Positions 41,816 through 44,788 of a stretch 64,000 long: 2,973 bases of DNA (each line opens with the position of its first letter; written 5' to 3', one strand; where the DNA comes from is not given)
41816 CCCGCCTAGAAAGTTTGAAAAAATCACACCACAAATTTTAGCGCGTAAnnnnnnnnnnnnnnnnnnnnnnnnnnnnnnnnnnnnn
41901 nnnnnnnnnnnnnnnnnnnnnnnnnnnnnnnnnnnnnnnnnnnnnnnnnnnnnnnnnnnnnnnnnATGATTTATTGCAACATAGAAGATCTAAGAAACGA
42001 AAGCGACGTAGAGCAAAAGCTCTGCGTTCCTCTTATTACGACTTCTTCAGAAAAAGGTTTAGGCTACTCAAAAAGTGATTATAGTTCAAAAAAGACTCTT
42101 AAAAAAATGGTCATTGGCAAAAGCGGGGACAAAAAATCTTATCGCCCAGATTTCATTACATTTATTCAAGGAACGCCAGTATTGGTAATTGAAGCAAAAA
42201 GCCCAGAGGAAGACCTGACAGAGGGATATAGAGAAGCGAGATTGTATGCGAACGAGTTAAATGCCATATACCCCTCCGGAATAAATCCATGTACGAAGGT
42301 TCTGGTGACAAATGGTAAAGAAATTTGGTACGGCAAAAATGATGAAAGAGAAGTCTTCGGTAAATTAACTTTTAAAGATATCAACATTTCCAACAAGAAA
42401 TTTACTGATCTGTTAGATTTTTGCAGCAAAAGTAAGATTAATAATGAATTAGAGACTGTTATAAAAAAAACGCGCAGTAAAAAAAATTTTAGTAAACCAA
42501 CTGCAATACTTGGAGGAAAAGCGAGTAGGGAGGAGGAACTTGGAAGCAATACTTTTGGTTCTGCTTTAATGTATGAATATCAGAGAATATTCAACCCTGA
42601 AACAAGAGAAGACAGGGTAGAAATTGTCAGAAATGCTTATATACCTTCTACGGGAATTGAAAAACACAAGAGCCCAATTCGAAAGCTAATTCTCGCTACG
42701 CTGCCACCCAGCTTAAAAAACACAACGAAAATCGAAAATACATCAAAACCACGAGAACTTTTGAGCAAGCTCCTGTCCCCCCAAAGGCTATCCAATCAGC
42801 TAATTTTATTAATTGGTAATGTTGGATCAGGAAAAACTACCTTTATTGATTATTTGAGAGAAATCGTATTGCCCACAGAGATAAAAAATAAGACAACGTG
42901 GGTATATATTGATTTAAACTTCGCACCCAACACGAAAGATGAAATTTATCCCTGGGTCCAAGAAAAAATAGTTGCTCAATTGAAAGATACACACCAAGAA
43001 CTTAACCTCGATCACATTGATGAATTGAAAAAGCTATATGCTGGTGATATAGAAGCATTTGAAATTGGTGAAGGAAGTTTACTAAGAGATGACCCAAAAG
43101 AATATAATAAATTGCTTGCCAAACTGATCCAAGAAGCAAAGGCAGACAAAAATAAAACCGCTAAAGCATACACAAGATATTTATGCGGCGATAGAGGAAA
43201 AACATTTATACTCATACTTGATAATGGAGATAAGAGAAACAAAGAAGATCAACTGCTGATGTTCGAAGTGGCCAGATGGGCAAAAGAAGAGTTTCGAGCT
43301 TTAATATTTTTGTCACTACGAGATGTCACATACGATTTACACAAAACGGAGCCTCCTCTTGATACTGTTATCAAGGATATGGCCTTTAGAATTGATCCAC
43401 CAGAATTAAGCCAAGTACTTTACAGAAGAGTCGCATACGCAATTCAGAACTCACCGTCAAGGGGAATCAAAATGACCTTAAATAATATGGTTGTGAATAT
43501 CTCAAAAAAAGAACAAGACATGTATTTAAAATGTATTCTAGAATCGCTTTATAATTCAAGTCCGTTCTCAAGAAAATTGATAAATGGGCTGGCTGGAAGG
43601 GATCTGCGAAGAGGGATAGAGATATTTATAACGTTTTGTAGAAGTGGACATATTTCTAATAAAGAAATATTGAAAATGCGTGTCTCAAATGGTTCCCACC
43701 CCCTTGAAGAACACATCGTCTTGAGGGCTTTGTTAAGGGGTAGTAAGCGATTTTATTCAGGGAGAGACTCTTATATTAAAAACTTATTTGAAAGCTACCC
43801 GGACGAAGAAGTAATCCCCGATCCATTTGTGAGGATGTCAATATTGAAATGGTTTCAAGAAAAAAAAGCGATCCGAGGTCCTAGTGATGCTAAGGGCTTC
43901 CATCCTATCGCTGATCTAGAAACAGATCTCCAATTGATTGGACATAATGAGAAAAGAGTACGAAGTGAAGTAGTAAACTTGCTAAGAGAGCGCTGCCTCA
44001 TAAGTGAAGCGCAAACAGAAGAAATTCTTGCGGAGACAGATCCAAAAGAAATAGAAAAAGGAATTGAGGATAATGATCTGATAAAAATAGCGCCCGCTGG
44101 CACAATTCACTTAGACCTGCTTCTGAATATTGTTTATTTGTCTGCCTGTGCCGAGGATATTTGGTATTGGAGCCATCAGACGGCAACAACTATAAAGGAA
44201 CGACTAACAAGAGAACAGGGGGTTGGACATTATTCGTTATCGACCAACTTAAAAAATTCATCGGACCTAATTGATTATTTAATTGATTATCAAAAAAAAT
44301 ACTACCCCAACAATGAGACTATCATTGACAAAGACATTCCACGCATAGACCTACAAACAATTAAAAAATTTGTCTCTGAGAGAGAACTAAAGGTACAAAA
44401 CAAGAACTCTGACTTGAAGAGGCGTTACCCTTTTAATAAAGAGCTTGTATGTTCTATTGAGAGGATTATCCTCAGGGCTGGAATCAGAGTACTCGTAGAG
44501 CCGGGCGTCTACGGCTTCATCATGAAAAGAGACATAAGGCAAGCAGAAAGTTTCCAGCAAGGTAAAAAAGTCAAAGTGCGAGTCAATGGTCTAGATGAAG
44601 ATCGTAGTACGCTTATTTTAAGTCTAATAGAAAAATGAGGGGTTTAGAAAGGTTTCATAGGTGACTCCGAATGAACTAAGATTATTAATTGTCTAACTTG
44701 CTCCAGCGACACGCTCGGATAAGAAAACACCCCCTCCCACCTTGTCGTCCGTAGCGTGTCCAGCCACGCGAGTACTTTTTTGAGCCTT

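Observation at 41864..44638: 924-aa PD-(D/E)xK nuclease + P-loop NTPase fusion: candidate novel anti-phage/defence protein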

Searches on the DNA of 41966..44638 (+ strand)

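Call 96: search_dna_similar(query=L014:5098-7602:+, collection=ecoli_genomes, mode=near, max_rows=10)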
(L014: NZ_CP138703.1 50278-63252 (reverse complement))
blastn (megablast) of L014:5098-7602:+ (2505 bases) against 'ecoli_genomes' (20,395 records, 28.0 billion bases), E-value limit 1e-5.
Records with a match: 8; places in all: 8; records where one place covers at least 80% of the query: 8.
Genomes with a match: 8 of 5426; with a place that covers at least 80% of the query: 8. Places per genome that has any: lowest 1, median 1, highest 1. On chromosomes: 8 places; on plasmids: 0.
Best place of each record, by identity: 80-90% 8.
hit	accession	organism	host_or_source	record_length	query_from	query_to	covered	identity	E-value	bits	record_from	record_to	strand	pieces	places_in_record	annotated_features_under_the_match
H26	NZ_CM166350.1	Escherichia coli strain CH4793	Homo sapiens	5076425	1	2505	100%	87.6%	0e+0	2904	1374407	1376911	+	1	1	hypothetical protein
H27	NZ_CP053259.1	Escherichia coli strain GF3-3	Guinea fowl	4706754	1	2505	100%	87.5%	0e+0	2892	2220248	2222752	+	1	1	hypothetical protein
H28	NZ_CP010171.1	Escherichia coli strain H7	not applicable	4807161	1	2505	100%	87.5%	0e+0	2902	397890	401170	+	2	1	hypothetical protein (x2) | IS1-like element IS1A family transposase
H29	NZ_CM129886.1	Escherichia coli strain MB06231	seawater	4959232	7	2505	100%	87.7%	0e+0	2904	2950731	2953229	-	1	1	hypothetical protein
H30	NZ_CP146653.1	Escherichia coli strain MS 119-7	Homo sapiens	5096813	7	2505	100%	87.6%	0e+0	2898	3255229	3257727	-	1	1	hypothetical protein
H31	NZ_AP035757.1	Escherichia coli strain SOI121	wastewater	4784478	7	2505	100%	87.6%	0e+0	2898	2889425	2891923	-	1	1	hypothetical protein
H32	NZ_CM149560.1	Escherichia coli strain MEI7BO1-21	Soil surface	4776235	7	2505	100%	87.6%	0e+0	2892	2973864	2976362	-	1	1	hypothetical protein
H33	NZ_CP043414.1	Escherichia coli strain EC42405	bovine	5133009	7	2505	100%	87.5%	0e+0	2887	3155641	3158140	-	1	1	hypothetical protein (x2)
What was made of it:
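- One E. coli copy is interrupted by IS1 inside a prophage (call 96), so it is dispensable there.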

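Call 97: get_annotated_region(hit=H26, flank=12000)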
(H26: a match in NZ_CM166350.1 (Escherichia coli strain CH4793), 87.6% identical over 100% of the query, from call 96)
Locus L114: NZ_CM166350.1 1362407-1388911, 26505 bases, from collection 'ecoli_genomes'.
description: Escherichia coli strain CH4793 chromosome, whole genome shotgun sequence
organism: Escherichia coli strain CH4793 (NCBI taxid 562)
replicon: chromosome; assembly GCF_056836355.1
host: Homo sapiens; source: Biobank; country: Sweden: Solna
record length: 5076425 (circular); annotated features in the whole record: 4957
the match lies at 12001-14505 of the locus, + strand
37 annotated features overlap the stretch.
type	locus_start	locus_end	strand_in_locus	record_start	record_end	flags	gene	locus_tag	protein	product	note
CDS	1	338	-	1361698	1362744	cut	potD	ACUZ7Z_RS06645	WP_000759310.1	spermidine/putrescine ABC transporter substrate-binding protein PotD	-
CDS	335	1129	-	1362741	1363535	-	potC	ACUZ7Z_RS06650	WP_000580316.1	spermidine/putrescine ABC transporter permease PotC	-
CDS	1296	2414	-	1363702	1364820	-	-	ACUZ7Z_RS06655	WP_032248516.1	phage integrase Arm DNA-binding domain-containing protein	-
CDS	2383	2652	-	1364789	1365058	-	-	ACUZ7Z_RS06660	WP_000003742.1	excisionase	-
CDS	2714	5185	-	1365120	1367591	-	-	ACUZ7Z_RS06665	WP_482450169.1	3'-5' exonuclease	-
CDS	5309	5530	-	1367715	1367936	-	kil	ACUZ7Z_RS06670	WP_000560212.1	cell division protein FtsZ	Rac prophage Kil protein; Kil overexpression leads to morphological defects and inhibits cell division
CDS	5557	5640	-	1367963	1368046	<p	-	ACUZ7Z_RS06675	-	cell division inhibition protein DicB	incomplete; partial in the middle of a contig; missing C-terminus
CDS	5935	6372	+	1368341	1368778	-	-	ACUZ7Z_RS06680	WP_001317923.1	hypothetical protein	-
CDS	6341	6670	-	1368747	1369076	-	-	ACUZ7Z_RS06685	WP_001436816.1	hypothetical protein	-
CDS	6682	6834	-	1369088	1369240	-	-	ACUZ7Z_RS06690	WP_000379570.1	DUF1391 family protein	-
CDS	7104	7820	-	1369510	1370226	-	-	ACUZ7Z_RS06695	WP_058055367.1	LexA family protein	-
CDS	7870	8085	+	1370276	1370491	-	-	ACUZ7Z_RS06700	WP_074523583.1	Cro/CI family transcriptional regulator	-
CDS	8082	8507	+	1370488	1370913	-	-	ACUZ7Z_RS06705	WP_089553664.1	toxin YdaT family protein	-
CDS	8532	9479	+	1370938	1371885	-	-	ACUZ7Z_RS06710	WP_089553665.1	helix-turn-helix domain-containing protein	-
CDS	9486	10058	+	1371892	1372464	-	-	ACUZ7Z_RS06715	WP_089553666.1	ATP-binding protein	-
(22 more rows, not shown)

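Call 98: get_annotated_region(hit=H30, flank=12000)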
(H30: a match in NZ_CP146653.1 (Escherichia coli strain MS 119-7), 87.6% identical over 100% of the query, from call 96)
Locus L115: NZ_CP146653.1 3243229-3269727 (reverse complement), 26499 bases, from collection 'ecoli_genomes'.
description: Escherichia coli strain MS 119-7 chromosome, complete genome
organism: Escherichia coli strain MS 119-7 (NCBI taxid 562)
replicon: chromosome; assembly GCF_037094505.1
host: Homo sapiens; source: Rectum; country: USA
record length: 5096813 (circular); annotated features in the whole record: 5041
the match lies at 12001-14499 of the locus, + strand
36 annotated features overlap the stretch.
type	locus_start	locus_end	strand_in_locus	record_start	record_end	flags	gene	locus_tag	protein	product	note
CDS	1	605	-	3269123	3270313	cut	rlmI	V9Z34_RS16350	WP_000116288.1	23S rRNA (cytosine(1962)-C(5))-methyltransferase RlmI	-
CDS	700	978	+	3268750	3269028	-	yccX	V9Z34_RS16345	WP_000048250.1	acylphosphatase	-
CDS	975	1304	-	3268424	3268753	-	tusE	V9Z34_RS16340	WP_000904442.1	sulfurtransferase TusE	-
CDS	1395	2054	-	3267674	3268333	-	yccA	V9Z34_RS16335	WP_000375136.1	FtsH protease modulator YccA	-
CDS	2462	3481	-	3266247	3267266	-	-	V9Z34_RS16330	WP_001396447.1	tyrosine-type recombinase/integrase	-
CDS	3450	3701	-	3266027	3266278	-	-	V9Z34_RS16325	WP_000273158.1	DUF4224 domain-containing protein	-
CDS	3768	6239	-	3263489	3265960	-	-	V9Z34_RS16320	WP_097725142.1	exonuclease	-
CDS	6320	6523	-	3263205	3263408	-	-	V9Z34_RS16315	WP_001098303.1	DUF1482 family protein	-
CDS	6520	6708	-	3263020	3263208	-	dicB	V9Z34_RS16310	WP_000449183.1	cell division inhibition protein DicB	-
CDS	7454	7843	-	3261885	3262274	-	-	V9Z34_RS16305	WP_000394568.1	hypothetical protein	-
CDS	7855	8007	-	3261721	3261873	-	-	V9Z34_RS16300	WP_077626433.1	DUF1391 family protein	-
CDS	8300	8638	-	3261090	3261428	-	-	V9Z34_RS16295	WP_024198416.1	LexA family protein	-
CDS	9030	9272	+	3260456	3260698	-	-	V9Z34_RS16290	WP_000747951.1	Cro/CI family transcriptional regulator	-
CDS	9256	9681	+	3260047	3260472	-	-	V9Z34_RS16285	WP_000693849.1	toxin YdaT family protein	-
CDS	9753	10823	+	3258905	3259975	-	-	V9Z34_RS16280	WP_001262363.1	hypothetical protein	-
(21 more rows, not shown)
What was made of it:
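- It occupies the same moron slot of lambdoid prophages at two different integration sites (calls 96-98).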

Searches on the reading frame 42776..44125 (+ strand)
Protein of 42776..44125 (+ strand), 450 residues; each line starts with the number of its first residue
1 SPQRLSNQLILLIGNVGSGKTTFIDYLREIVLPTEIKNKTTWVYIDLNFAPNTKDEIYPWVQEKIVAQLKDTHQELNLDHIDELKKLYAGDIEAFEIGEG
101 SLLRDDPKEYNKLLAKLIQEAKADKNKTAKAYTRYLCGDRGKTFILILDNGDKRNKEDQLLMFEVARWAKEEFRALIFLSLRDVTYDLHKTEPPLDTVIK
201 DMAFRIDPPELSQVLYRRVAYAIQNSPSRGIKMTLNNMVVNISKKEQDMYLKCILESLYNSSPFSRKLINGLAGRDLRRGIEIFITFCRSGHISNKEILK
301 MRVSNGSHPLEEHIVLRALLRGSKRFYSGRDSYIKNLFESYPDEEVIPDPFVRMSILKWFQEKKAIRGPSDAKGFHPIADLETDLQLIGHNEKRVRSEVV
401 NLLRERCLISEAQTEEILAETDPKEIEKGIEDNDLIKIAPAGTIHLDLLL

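Call 76: search_protein_representatives(protein=window:42776-44125:+)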
Query: 450 residues. Proteins with E-value up to 0.001 (for the whole library): 955; up to 1e-10: 633; up to 1e-30: 172. The best 150 are listed.
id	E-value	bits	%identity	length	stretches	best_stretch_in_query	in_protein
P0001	3.1e-298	1005.1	100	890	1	1-450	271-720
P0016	2.7e-127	441.9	47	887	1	2-449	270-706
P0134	2.1e-116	406.0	45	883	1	4-417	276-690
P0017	4.5e-116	404.9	43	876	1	7-449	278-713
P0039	2.7e-114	399.1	46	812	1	5-449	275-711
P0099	2.2e-113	396.1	43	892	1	4-449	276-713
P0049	3.1e-111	389.0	45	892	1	3-449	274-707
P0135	3.4e-110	385.5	44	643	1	5-449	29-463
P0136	3.1e-109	382.4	43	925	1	4-449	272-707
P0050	1.0e-107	377.4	44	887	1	6-449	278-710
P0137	4.1e-107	375.4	41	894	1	4-449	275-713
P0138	2.1e-102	359.9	40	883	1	6-421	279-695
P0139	7.5e-102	358.1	42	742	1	4-449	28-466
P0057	1.0e-101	357.6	40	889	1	3-448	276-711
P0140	4.0e-101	355.7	41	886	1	3-449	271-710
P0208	2.0e-62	228.2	32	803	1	4-420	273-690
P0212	4.3e-59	217.2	31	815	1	7-418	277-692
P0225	4.9e-51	190.6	29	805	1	8-419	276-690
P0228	6.8e-50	186.9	29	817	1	6-450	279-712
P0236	1.1e-47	179.6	27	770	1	3-422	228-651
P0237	4.7e-47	177.5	27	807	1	7-407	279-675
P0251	3.7e-43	164.7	30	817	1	8-446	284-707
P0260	3.6e-41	158.1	28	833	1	8-397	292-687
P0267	7.1e-40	153.8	28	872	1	7-409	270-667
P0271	5.0e-39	151.0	28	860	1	9-385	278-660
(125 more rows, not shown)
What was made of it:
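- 172 representatives of the ATPase core at E<=1e-30 among 1.84 billion (call 76).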

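Call 77: search_protein_families(library=pfam, proteins=[P0208, P0212, P0225, P0228, P0237, P0251, P0260, P0267, P0271, P0236], max_evalue=0.01)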
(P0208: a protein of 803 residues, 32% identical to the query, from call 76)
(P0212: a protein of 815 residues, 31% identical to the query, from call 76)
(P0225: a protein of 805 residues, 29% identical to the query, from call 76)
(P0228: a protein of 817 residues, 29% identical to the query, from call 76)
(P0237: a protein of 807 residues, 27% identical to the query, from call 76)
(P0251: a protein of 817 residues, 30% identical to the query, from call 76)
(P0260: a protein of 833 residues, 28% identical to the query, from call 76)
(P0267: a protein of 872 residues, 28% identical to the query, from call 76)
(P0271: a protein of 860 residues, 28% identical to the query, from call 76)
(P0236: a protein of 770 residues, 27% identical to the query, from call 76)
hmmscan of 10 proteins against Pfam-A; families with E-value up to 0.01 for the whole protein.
P0208 (803 aa): 1 family
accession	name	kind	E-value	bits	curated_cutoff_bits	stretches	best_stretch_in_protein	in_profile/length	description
PF04313.20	HSDR_N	-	1.7e-08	35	25.1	1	58-129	124-195/198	Type I restriction enzyme R protein N terminus (HSDR_N)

P0212 (815 aa): 4 families
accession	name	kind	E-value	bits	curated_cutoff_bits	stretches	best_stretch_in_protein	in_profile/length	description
PF04313.20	HSDR_N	-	1.2e-09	38.8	25.1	1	57-121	127-191/198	Type I restriction enzyme R protein N terminus (HSDR_N)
PF13401.12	AAA_22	-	1.1e-06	29.4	27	1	276-453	4-123/130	AAA domain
PF13191.12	AAA_16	-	0.00037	21.5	32.6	1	270-432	15-151/167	AAA ATPase domain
PF07693.20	KAP_NTPase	-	0.0013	18.5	20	1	265-454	7-192/293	KAP family P-loop domain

P0225 (805 aa): 5 families
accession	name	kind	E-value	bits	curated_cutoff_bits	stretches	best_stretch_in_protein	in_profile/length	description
PF04313.20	HSDR_N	-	1.5e-11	45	25.1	1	56-124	127-195/198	Type I restriction enzyme R protein N terminus (HSDR_N)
PF07693.20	KAP_NTPase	-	0.00016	21.5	20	1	273-447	18-188/293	KAP family P-loop domain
PF00004.35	AAA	-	0.00041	21.3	21.2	0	371-447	20-106/131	ATPase family associated with various cellular activities (AAA)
PF13401.12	AAA_22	-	0.00051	20.8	27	1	276-434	6-104/130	AAA domain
PF13245.12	AAA_19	-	0.0019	18.8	25.1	1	274-435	10-115/134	AAA domain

P0228 (817 aa): 6 families
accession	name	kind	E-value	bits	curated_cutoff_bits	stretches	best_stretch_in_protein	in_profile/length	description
PF04313.20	HSDR_N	-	1.4e-06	28.8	25.1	1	60-124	127-191/198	Type I restriction enzyme R protein N terminus (HSDR_N)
PF13191.12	AAA_16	-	0.00025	22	32.6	1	268-439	11-157/167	AAA ATPase domain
PF07693.20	KAP_NTPase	-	0.0015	18.3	20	0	266-452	5-190/293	KAP family P-loop domain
PF03969.22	AFG1_ATPase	-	0.0015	18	27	1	251-317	28-98/361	AFG1-like ATPase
PF07796.16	DUF1638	-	0.0026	18.1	27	1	383-475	11-89/161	Protein of unknown function (DUF1638)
PF24883.2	NPHP3_N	-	0.0044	17.7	24.8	0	271-324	13-64/164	Nephrocystin 3, N-terminal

P0237 (807 aa): 1 family
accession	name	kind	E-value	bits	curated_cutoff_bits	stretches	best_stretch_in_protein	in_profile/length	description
PF04313.20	HSDR_N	-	1.1e-08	35.6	25.1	1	59-127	127-195/198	Type I restriction enzyme R protein N terminus (HSDR_N)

P0251 (817 aa): 3 families
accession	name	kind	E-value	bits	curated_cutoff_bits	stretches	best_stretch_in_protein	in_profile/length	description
PF13191.12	AAA_16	-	1.7e-06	29.1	32.6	1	272-441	12-143/167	AAA ATPase domain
PF04313.20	HSDR_N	-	0.0003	21.1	25.1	1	63-128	125-190/198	Type I restriction enzyme R protein N terminus (HSDR_N)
PF13173.12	AAA_14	-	0.0054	17.2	27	0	284-344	3-57/129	AAA domain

P0260 (833 aa): 3 families
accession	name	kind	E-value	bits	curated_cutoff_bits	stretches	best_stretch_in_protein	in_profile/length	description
PF04313.20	HSDR_N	-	2.7e-07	31.1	25.1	1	70-133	126-189/198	Type I restriction enzyme R protein N terminus (HSDR_N)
PF13191.12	AAA_16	-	0.00017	22.5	32.6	1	292-445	25-150/167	AAA ATPase domain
PF13401.12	AAA_22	-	0.0037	18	27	0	295-358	9-64/130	AAA domain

P0267 (872 aa): 2 families
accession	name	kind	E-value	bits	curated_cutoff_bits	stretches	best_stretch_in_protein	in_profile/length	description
PF00575.29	S1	-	1.5e-09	38.5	22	1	792-857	4-71/74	S1 RNA binding domain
PF13401.12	AAA_22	-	0.0015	19.3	27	1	269-440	4-117/130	AAA domain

P0271 (860 aa): 1 family
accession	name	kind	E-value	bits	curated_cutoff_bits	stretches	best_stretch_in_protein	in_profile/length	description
PF04313.20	HSDR_N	-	1.2e-09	38.8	25.1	1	51-124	122-195/198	Type I restriction enzyme R protein N terminus (HSDR_N)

P0236 (770 aa): 2 families
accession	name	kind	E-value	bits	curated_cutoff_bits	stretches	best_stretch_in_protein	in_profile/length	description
PF04313.20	HSDR_N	-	7.6e-05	23.1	25.1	1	13-70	127-184/198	Type I restriction enzyme R protein N terminus (HSDR_N)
PF13401.12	AAA_22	-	0.0021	18.8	27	0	236-388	9-103/130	AAA domain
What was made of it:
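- A whole second tier of relatives lacks any detectable C-terminal binding domain (call 77). Second-tier relatives work without such a module (call 77).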
